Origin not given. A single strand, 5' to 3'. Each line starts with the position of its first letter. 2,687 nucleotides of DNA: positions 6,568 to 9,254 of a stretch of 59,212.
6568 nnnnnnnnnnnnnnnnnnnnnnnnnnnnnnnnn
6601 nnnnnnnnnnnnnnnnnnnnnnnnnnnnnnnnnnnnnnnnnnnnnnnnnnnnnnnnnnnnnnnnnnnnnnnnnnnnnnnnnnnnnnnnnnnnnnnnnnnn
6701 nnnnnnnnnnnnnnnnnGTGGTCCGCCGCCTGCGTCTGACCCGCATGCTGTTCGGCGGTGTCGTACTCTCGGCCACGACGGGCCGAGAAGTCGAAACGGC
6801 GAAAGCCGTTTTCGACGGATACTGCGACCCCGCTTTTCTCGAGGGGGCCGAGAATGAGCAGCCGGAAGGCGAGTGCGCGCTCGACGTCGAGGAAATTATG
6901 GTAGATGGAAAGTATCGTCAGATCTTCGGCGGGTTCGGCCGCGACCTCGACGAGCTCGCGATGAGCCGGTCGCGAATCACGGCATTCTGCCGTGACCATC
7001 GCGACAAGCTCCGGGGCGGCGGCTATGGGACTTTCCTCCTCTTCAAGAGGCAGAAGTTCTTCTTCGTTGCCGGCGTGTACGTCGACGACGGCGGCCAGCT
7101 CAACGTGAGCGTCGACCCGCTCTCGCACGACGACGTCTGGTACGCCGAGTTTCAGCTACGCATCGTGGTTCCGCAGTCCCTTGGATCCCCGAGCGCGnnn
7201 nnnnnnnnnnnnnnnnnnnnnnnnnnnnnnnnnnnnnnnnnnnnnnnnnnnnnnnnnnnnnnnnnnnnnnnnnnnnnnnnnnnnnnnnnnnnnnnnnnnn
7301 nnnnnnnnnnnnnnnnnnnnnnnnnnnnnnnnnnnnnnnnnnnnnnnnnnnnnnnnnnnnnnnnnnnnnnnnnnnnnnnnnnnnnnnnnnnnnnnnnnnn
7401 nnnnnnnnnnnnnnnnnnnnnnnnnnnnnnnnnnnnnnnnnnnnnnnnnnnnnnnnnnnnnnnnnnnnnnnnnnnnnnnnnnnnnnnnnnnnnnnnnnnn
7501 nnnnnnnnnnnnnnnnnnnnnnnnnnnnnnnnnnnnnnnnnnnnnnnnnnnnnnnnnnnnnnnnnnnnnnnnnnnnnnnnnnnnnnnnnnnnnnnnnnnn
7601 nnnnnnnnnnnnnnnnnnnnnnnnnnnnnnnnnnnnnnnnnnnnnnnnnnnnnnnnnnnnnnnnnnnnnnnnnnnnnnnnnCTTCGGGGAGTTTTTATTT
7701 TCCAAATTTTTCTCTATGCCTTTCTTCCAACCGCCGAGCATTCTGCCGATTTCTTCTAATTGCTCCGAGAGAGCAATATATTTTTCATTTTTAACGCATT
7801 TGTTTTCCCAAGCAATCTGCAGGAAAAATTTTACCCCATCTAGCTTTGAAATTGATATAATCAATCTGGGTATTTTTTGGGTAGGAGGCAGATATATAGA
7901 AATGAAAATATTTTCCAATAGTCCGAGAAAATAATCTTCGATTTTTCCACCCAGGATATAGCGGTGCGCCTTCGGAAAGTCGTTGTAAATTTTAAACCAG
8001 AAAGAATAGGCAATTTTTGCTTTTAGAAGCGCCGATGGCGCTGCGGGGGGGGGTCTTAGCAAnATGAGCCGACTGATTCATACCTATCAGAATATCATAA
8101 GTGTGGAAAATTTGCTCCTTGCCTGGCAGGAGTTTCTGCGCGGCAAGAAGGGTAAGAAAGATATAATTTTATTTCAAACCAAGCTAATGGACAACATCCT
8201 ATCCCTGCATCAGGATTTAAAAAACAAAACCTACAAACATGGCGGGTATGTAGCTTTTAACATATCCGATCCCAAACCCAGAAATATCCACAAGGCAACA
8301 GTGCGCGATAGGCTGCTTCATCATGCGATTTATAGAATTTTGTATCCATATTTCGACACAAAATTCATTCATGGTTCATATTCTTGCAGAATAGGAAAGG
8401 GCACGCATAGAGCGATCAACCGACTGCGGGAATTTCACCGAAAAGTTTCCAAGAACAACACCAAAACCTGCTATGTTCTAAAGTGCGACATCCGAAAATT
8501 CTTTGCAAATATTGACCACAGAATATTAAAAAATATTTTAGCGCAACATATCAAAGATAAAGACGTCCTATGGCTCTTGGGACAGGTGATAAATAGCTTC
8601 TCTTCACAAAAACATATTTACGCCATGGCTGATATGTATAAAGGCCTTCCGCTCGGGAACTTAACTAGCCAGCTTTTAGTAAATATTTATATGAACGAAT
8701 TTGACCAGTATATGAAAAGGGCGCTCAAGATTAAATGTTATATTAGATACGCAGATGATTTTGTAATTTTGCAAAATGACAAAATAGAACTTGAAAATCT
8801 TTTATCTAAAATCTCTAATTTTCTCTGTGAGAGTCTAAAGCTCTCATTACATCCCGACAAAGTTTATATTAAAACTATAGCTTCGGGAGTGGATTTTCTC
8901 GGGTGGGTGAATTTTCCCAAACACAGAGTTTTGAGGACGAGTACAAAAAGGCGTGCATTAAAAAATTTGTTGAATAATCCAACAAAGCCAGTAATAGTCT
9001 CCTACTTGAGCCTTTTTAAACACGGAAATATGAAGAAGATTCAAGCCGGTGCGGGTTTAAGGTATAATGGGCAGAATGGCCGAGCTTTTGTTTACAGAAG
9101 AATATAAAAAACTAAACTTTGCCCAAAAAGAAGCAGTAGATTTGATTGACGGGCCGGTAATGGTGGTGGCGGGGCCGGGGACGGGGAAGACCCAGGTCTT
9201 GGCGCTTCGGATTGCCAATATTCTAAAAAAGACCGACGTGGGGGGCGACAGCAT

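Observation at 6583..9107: Complete diversity-generating retroelement with strictly adenine-specific VR/TR differences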

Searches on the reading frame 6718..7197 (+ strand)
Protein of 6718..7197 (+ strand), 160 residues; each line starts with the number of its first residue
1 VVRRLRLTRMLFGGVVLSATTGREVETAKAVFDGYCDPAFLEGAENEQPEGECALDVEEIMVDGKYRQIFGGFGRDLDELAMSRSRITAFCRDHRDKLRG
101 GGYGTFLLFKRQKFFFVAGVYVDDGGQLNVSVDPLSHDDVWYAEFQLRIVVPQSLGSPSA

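Call 81: predict_structure(alignment_id=A3)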
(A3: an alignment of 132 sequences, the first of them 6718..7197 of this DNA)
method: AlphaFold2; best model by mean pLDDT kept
length: 160 residues; sequences in the alignment: 132
mean_pLDDT: 94.3   pTM: 0.89
mean pLDDT of the five models: 94.3, 94.3, 93.8, 93.6, 92.9
residues with pLDDT >= 90: 145; 70-90: 6; 50-70: 7; < 50: 2
segments of 3 or more residues with pLDDT < 50: none
pLDDT, mean of each block of 10 residues (from residue 1): 78 98 97 98 94 98 97 96 98 97 96 98 97 98 97 72
secondary structure, 60 per line:
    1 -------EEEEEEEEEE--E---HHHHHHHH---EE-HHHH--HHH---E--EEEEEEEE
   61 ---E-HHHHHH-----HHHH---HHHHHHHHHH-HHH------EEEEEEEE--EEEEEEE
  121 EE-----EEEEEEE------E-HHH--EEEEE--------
elements in order: E8-17 H24-31 H38-41 E53-60 H66-71 H77-80 H84-93 E104-111 E114-122 E128-134 E148-152

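Call 83: fold_search(model_id=the predicted structure, library=pdb)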
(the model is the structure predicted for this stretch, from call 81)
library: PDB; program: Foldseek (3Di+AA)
matches with E <= 10: 516; with E <= 0.001: 0
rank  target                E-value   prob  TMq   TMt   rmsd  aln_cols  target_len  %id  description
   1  4g67                  2.1e-01  0.06  0.16  0.07  22.6       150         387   15  Crystal structure of a COG1565 superfamily member and likely methyl transferase from Burkholderia thailandensis bound to (released 2012-08-01)
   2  8w34_B                5.3e-01  0.07  0.16  0.11  19.4        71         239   15  HIV-1 intasome core assembled with wild-type integrase, 1F (released 2024-04-17)
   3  7t1u_B                6.0e-01  0.33  0.17  0.24   2.9        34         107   26  Crystal structure of a superbinder Src SH2 domain (sSrcF) in complex with a high affinity phosphopeptide (released 2022-08-24)
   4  6vek_A                6.4e-01  0.08  0.19  0.12   9.0        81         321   15  Contact-dependent growth inhibition toxin-immunity protein complex from from E. coli 3006, full-length (released 2021-01-27)
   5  3q0x_B                6.4e-01  0.05  0.21  0.18  13.5       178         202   10  N-terminal coiled-coil dimer domain of C. reinhardtii SAS-6 homolog Bld12p (released 2011-02-09)
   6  7t1u_A                7.2e-01  0.30  0.17  0.25   2.9        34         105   26  Crystal structure of a superbinder Src SH2 domain (sSrcF) in complex with a high affinity phosphopeptide (released 2022-08-24)
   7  6zz8_B                7.7e-01  0.03  0.20  0.17  12.9       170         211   10  MB_CRS6-15 bound to CrSAS-6_6HR (released 2021-07-07)
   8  1m93_B                7.7e-01  0.02  0.15  0.11  19.8       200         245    9  1.65 A Structure of Cleaved Viral Serpin CRMA (released 2003-08-05)
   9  6cp8_A                8.7e-01  0.10  0.22  0.22   8.1        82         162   15  Contact-dependent growth inhibition toxin-immunity protein complex from from E. coli 3006 (released 2019-03-13)
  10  3lyg                  9.8e-01  0.08  0.18  0.22  10.3        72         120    8  Crystal structure of NTF2-like protein of unknown function (YP_270605.1) from Colwellia psychrerythraea 34H at 1.61 A re (released 2010-04-14)
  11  1hcs_B                1.0e+00  0.20  0.17  0.24   2.5        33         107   24  NMR STRUCTURE OF THE HUMAN SRC SH2 DOMAIN COMPLEX (released 1995-09-15)
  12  4f59                  1.1e+00  0.18  0.16  0.23   3.0        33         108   24  Triple mutant Src SH2 domain (released 2012-10-03)
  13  1lcj_A                1.1e+00  0.12  0.17  0.25   5.9        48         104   17  SH2 (SRC HOMOLOGY-2) DOMAIN OF HUMAN P56-LCK TYROSINE KINASE COMPLEXED WITH THE 11 RESIDUE PHOSPHOTYROSYL PEPTIDE EPQP (released 1995-10-15)
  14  3v39                  1.2e+00  0.05  0.20  0.10  17.4       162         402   10  Bd3459, A Predatory Peptidoglycan Endopeptidase from Bdellovibrio bacteriovorus (released 2012-02-22)
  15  9tvu_v                1.2e+00  0.04  0.13  0.12   9.3        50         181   20  Structure of the Chlamydomonas reinhardtii chlororibosome (released 2026-02-18)
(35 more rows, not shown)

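Call 97: search_solved_structures(query=A3, max_evalue=10)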
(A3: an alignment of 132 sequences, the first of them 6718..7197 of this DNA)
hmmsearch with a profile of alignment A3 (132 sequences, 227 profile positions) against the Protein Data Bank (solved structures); distinct sequences matched with E-value up to 10: 9.
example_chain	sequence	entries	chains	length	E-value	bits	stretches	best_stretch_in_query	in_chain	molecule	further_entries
4rh7_A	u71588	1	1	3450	0.74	12.4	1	17-110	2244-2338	Green fluorescent protein/Cytoplasmic dynein 2 heavy chain 1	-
6rla_A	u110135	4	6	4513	0.97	12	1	17-110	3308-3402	O6-alkylguanine-DNA alkyltransferase mutant,DYNC2H1 variant protein | Methylated-DNA--protein-cysteine methyltransferase,Cytoplasmic dynein 2 heavy chain 1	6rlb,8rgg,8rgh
6sc2_A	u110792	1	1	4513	1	11.9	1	17-110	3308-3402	O6-alkylguanine-DNA alkyltransferase mutant,DYNC2H1 variant protein,O6-alkylguanine-DNA al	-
2xo6_A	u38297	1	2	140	1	11.9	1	189-211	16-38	TRANSPOSASE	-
6sc2_B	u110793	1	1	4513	1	11.9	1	17-110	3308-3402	O6-alkylguanine-DNA alkyltransferase mutant,DYNC2H1 variant protein,O6-alkylguanine-DNA al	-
2fyx_A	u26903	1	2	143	1.4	11.5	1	188-212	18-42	transposase, putative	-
6nyi_A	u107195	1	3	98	1.5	11.3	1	14-86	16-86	Design construct XXA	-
1naf_A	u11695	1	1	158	1.8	11.1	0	5-78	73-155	ADP-ribosylation factor binding protein GGA1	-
1oxz_A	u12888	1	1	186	2.6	10.6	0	5-78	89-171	ADP-ribosylation factor binding protein GGA1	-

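Call 98: search_protein_families(library=pfam, alignment_id=A3, max_evalue=0.01)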
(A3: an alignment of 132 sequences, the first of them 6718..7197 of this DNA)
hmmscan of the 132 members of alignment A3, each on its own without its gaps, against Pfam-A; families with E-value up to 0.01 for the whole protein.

A. member 1, window:6718-7197:+ (160 aa): 0 families

B. families by the number of members that match (of 132 scanned): 7 families
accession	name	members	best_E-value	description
PF06757.18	Ins_allergen_rp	1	0.0021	Insect allergen related repeat, nitrile-specifier detoxification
PF24644.1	DUF7638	1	0.0022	Domain of unknown function (DUF7638)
PF06791.18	TMP_2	1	0.0023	Prophage tail length tape measure protein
PF20155.4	TMP_3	1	0.0029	Tape measure protein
PF19538.4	DUF6062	1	0.0052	Family of unknown function (DUF6062)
PF24117.1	DUF7391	1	0.007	Family of unknown function (DUF7391)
PF24688.1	SseK_NleB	1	0.0098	SseK/NleB family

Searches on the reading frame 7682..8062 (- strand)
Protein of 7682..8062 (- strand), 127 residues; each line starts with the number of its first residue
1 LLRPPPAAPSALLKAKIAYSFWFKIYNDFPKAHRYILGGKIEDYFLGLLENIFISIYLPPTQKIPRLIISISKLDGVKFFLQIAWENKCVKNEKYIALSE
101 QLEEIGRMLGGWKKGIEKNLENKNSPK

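Call 6: search_protein_families(library=pfam, proteins=[window:7682-8062:-], max_evalue=0.01)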
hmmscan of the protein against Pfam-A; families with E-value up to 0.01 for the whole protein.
window:7682-8062:- (127 aa): 2 families
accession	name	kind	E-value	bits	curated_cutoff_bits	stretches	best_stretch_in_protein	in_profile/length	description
PF22296.2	bAvd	-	1.7e-11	45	40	1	21-115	13-106/107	bAvd-like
PF05635.17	23S_rRNA_IVP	-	0.0026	18.4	33.8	0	62-110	57-105/106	23S rRNA-intervening sequence protein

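Call 11: search_solved_structures(query=window:7682-8062:-, max_evalue=1)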
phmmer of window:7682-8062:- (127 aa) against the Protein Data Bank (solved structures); distinct sequences matched with E-value up to 1: 0.

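Call 13: search_protein_families(library=ncbifam, proteins=[window:7682-8062:-], max_evalue=0.01)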
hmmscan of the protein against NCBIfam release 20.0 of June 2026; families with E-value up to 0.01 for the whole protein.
window:7682-8062:- (127 aa): 2 families
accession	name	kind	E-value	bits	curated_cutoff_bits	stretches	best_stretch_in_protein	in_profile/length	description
NF033474.1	DivGenRetAVD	equivalog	3.3e-15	56.3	80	1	21-114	13-104/104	diversity-generating retroelement protein Avd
TIGR02436.1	TIGR02436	subfamily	0.003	17.8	24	1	64-114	55-106/109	four helix bundle protein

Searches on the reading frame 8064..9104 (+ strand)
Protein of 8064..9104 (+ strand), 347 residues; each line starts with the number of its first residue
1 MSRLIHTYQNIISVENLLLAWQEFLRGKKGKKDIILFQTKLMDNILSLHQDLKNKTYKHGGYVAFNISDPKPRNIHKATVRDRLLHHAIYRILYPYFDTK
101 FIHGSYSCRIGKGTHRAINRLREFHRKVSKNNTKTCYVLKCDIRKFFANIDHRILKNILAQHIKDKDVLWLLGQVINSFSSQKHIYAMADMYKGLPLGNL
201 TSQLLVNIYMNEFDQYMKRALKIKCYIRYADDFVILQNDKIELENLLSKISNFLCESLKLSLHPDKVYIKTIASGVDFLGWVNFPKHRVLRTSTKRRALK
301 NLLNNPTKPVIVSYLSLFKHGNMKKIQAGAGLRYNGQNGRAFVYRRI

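Call 6: search_protein_families(library=pfam, proteins=[window:8064-9104:+], max_evalue=0.01)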
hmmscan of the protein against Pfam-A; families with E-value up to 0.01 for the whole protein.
window:8064-9104:+ (347 aa): 1 family
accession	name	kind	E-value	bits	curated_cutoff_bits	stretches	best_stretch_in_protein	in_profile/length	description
PF00078.32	RVT_1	-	1.9e-24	87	29.6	1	71-281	8-203/205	Reverse transcriptase (RNA-dependent DNA polymerase)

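Call 10: search_solved_structures(query=window:8064-9104:+, max_evalue=0.001, show_alignments=1)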
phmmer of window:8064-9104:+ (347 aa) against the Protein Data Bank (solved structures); distinct sequences matched with E-value up to 0.001: 14.
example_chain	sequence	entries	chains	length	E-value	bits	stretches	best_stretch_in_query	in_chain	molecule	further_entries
8ub7_A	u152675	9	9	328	3e-38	135.2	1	10-304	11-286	Reverse transcriptase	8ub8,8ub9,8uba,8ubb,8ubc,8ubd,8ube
5hhl_A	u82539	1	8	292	2e-22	83.2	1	9-282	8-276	Retron-type reverse transcriptase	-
7uim_D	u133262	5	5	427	4.6e-22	82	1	9-284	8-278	Group II intron reverse transcriptase/maturase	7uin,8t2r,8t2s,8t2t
5hhj_A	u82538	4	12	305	5.3e-21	78.6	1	9-281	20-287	Retron-type reverse transcriptase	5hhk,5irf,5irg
6ar1_A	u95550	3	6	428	4.2e-19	72.3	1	47-298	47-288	GsI-IIC RT | Trt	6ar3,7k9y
6me0_C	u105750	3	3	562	2.1e-14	56.8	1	70-286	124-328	Maturase reverse transcriptase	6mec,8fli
5g2x_C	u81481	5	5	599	1.4e-13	54.2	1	44-251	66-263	GROUP II INTRON-ENCODED PROTEIN LTRA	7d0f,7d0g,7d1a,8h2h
8bgj_A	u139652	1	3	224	8e-13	51.7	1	136-285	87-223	RNA-directed DNA polymerase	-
7kft_D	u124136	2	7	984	3.9e-10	42.8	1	52-289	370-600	Cas6-RT-Cas1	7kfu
9c0i_A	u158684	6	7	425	3.4e-05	26.6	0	189-269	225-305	Reverse transcriptase/maturase family protein | Antiviral reverse transcriptase Drt2 | RNA-dependent DNA polymerase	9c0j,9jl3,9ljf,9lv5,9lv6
9lje_A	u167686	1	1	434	3.6e-05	26.5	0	189-269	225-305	RNA-dependent DNA polymerase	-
9wy8_A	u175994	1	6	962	9.3e-05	25.2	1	120-305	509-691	Maltose/maltodextrin-binding periplasmic protein,Reverse transcriptase domain-containing p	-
9d5x_A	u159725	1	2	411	0.00031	23.4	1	8-252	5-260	Group II intron-like 4 reverse transcriptase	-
9d4s_A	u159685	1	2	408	0.0004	23.1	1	8-252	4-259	Group II intron-like 4 reverse transcriptase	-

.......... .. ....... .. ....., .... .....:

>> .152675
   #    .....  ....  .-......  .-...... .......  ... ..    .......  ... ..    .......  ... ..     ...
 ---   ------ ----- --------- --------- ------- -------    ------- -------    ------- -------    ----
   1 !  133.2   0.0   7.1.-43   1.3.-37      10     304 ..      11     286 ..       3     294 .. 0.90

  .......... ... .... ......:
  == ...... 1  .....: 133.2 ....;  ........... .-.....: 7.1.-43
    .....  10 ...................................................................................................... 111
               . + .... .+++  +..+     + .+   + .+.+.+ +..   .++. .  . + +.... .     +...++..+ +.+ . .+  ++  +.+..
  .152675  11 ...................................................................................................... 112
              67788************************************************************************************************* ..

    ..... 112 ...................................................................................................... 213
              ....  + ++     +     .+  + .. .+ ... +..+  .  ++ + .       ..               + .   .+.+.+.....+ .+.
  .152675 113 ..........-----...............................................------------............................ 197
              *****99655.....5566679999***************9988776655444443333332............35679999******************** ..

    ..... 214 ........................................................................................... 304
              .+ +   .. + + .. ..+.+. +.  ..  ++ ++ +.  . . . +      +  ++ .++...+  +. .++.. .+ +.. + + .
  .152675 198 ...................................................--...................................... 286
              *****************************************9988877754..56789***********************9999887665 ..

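Call 13: search_protein_families(library=ncbifam, proteins=[window:8064-9104:+], max_evalue=0.01)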
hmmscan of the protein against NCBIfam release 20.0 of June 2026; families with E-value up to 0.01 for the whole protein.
window:8064-9104:+ (347 aa): 7 families
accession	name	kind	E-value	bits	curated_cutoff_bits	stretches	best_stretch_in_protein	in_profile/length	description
TIGR04416.1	group_II_RT_mat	equivalog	8.6e-45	153.4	300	1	32-287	23-276/353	group II intron reverse transcriptase/maturase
NF041747.1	Drt3a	equivalog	1.8e-20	73.7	200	1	133-271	108-239/412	antiviral reverse transcriptase Drt3a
NF041746.1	Drt2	equivalog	5.6e-18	65.3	390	2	185-273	214-302/416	antiviral reverse transcriptase Drt2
NF038233.2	retron_St85_RT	exception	1.1e-15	57.7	235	1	133-258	86-203/289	retron St85 family RNA-directed DNA polymerase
NF041750.1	Drt5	equivalog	1.1e-08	34.5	550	1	117-269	108-250/484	antiviral reverse transcriptase Drt5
TIGR04499.1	abortive_AbiA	subfamily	2.2e-08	33.3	250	1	121-259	131-277/615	AbiA family abortive infection protein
NF041749.1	Drt4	equivalog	1.8e-06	27.2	450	1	130-274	131-271/489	antiviral reverse transcriptase Drt4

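Call 41: find_related_loci(query=window:8064-9104:+, collection=genome_contigs, flank=3500)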
Query window:8064-9104:+ (347 aa) in genome_contigs; peptide patterns used: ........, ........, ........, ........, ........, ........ (x = any residue, [..] = any of these).
483 stretches matched a pattern; 434 encode a relative of the query (tblastn E <= 1e-3); the best 80 are kept; 80 distinct loci.
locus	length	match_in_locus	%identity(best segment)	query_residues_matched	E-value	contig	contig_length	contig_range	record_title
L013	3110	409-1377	79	1-322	0e+0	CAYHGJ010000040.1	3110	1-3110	MAG TPA_asm: uncultured Candidatus Saccharibacteria bacterium isolate ERP119705_co13_11 genome assembly, contig: NODE_42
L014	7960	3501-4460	76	8-326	8e-163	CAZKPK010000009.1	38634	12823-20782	MAG TPA_asm: uncultured Candidatus Saccharibacteria bacterium isolate SRP269290_co1_320 genome assembly, contig: NODE_10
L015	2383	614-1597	74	1-327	2e-173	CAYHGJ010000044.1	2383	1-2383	MAG TPA_asm: uncultured Candidatus Saccharibacteria bacterium isolate ERP119705_co13_11 genome assembly, contig: NODE_63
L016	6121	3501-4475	75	1-326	9e-162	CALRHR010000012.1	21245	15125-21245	MAG: Candidatus Nomurabacteria bacterium isolate TrH-25oct19-200 genome assembly, contig: TrH-25oct19-C4674, whole genom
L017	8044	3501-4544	70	1-343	6e-160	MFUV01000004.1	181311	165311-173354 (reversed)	MAG: Candidatus Nomurabacteria bacterium RIFCSPLOWO2_01_FULL_39_18 rifcsplowo2_01_scaffold_279, whole genome shotgun seq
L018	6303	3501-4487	73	1-328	2e-160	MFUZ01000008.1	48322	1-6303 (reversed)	MAG: Candidatus Nomurabacteria bacterium RIFCSPLOWO2_01_FULL_41_18 rifcsplowo2_01_scaffold_796, whole genome shotgun seq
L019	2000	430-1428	70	1-338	6e-172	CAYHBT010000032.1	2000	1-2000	MAG TPA_asm: uncultured Candidatus Saccharibacteria bacterium isolate ERP119702_co2_98 genome assembly, contig: NODE_620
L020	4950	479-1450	74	1-327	7e-160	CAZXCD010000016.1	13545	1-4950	MAG TPA_asm: uncultured Candidatus Saccharibacteria bacterium isolate SRP050083_co3_105 genome assembly, contig: NODE_37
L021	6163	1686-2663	74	1-326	1e-159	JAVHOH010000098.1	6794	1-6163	MAG: Candidatus Paceibacterota bacterium isolate WB02no19_35_22 NODE_7273_length_6794_cov_13.631844, whole genome shotgu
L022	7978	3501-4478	72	1-329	4e-158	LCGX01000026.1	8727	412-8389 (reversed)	MAG: Candidatus Nomurabacteria bacterium GW2011_GWF2_43_8 UW07_C0026, whole genome shotgun sequence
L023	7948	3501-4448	73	8-322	3e-157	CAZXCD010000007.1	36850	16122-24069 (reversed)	MAG TPA_asm: uncultured Candidatus Saccharibacteria bacterium isolate SRP050083_co3_105 genome assembly, contig: NODE_73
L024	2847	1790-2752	74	8-328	6e-166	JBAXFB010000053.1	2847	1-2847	MAG: bacterium isolate ELA260 MAG260_53, whole genome shotgun sequence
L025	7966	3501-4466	72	8-326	3e-156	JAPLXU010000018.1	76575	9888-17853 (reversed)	MAG: Candidatus Nomurabacteria bacterium isolate LacPavin_0419_WC70L_MAG_39_11 LacPavin_0419_WC70L_scaffold_152083, whol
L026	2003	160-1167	71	1-328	1e-168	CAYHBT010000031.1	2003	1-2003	MAG TPA_asm: uncultured Candidatus Saccharibacteria bacterium isolate ERP119702_co2_98 genome assembly, contig: NODE_618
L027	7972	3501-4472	72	1-327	2e-155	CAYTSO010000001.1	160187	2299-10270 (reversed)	MAG TPA_asm: uncultured Candidatus Saccharibacteria bacterium isolate SRP319275_co4_162 genome assembly, contig: NODE_45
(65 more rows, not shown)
